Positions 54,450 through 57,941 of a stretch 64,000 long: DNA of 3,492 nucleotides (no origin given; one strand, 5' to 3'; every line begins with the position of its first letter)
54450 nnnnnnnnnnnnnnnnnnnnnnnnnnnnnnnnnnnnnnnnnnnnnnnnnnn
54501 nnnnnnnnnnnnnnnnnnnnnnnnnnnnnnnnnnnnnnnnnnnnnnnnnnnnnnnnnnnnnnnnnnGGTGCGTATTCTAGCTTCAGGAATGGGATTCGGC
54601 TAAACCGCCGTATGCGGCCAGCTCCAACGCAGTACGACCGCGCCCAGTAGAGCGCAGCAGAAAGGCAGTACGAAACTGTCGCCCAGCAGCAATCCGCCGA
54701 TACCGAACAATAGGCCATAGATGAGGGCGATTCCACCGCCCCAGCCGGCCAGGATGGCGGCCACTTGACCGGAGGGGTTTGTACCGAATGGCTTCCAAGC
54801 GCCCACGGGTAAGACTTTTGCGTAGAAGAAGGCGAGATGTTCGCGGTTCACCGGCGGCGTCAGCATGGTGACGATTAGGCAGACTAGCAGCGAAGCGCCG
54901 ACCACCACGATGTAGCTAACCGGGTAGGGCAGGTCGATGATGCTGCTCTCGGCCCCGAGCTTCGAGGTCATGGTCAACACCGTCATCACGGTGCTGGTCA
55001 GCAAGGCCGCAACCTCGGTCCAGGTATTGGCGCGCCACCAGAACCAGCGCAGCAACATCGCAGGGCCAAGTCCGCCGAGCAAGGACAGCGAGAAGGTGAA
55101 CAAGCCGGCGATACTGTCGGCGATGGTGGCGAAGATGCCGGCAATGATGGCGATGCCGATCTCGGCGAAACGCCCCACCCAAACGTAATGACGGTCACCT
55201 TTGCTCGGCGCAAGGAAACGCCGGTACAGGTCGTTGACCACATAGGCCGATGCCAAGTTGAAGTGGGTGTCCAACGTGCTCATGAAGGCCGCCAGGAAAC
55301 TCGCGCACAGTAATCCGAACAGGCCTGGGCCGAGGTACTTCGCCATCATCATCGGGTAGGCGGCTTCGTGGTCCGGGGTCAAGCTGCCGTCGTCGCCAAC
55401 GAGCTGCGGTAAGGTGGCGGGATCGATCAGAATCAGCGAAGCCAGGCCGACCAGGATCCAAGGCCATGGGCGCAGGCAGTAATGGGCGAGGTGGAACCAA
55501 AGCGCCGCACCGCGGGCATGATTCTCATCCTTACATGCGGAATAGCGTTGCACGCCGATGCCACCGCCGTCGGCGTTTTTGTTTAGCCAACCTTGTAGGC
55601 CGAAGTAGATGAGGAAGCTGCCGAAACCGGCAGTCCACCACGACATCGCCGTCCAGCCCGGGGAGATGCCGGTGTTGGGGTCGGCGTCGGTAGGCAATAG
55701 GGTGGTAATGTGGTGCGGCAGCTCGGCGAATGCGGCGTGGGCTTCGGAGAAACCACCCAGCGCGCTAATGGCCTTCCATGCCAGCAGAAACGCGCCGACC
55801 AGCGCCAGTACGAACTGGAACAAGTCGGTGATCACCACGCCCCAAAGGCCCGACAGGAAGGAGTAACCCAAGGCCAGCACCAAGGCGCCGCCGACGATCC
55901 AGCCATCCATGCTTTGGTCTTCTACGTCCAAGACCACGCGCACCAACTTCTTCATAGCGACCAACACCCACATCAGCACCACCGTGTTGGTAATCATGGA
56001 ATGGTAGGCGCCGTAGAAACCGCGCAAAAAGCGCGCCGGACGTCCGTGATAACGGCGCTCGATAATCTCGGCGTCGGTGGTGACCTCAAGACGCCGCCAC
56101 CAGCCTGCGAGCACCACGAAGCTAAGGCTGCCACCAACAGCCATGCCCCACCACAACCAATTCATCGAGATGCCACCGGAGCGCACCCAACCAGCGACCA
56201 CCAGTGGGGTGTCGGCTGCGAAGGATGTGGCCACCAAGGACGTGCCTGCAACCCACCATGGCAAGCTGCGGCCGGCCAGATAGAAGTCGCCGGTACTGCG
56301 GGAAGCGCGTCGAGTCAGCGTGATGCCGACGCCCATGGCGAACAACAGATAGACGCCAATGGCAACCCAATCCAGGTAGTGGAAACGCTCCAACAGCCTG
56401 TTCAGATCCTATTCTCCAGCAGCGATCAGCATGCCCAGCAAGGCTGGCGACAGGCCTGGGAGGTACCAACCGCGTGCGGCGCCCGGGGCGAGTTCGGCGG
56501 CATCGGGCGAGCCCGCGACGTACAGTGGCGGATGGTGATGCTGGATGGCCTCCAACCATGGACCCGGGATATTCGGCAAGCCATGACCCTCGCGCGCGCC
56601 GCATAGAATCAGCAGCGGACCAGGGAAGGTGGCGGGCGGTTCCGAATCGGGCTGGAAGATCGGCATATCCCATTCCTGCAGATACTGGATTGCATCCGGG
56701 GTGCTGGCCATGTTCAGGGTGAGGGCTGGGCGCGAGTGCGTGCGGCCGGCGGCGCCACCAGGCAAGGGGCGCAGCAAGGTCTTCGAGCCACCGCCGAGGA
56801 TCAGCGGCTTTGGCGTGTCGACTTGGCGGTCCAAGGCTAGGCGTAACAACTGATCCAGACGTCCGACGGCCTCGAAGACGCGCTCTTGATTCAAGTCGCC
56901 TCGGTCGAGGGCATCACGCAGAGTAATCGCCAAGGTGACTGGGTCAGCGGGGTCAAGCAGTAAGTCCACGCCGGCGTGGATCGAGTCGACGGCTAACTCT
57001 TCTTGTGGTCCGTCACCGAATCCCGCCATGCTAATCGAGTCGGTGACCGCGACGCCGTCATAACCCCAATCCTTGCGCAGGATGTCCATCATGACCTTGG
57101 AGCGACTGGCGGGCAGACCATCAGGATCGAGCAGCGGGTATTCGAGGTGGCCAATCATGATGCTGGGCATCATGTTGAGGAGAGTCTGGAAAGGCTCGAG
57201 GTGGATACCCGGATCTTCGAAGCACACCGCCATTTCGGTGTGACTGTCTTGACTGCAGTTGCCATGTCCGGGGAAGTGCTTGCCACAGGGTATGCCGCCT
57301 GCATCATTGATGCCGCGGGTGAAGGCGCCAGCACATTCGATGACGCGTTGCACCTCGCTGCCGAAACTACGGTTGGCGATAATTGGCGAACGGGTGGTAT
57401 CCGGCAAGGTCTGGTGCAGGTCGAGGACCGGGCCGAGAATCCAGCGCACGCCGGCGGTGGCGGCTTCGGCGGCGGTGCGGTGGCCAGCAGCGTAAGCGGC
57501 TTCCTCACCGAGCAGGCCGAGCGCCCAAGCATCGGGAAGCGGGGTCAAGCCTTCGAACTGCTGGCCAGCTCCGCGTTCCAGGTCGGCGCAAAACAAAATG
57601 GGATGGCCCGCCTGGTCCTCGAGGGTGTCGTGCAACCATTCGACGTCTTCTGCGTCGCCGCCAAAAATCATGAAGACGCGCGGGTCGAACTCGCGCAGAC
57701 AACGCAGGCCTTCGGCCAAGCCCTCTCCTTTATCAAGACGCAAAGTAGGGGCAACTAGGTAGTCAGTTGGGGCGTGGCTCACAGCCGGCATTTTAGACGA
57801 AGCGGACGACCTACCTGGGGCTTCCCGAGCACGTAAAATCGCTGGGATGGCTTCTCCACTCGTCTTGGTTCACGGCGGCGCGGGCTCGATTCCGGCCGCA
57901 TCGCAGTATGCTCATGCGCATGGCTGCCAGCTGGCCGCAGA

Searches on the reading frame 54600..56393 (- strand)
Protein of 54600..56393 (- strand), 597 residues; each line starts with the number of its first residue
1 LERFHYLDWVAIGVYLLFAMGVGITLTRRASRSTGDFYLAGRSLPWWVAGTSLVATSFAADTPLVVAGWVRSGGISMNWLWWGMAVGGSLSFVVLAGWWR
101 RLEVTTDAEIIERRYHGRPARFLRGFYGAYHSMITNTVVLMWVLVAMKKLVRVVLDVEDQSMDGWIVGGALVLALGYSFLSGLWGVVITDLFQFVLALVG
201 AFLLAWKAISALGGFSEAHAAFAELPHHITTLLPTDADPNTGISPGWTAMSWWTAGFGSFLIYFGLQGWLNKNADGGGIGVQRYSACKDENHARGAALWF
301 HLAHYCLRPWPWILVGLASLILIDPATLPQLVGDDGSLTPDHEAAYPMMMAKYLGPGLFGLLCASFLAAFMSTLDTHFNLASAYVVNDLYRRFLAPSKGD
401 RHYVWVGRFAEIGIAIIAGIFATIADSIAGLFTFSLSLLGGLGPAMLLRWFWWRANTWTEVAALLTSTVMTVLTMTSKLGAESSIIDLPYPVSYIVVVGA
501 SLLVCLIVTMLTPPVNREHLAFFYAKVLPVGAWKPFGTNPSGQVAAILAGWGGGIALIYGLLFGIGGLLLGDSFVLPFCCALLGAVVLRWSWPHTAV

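Call 8: search_protein_families(library=pfam, proteins=[window:54600-56393:-], max_evalue=0.001)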
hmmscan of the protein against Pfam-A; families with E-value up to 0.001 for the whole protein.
window:54600-56393:- (597 aa): 1 family
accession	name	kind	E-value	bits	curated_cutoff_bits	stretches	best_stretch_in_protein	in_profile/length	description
PF00474.23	SSF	-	2.9e-36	125.7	22.8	1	37-457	1-396/406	Sodium:solute symporter family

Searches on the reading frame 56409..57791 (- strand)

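Call 8: search_protein_families(library=pfam, proteins=[window:56409-57791:-], max_evalue=0.001)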
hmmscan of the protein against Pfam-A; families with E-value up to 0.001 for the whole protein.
window:56409-57791:- (460 aa): 1 family
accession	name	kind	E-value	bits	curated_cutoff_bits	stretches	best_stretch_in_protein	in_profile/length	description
PF00933.27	Glyco_hydro_3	-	1.3e-49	169.8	27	1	58-313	58-314/316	Glycosyl hydrolase family 3 N terminal domain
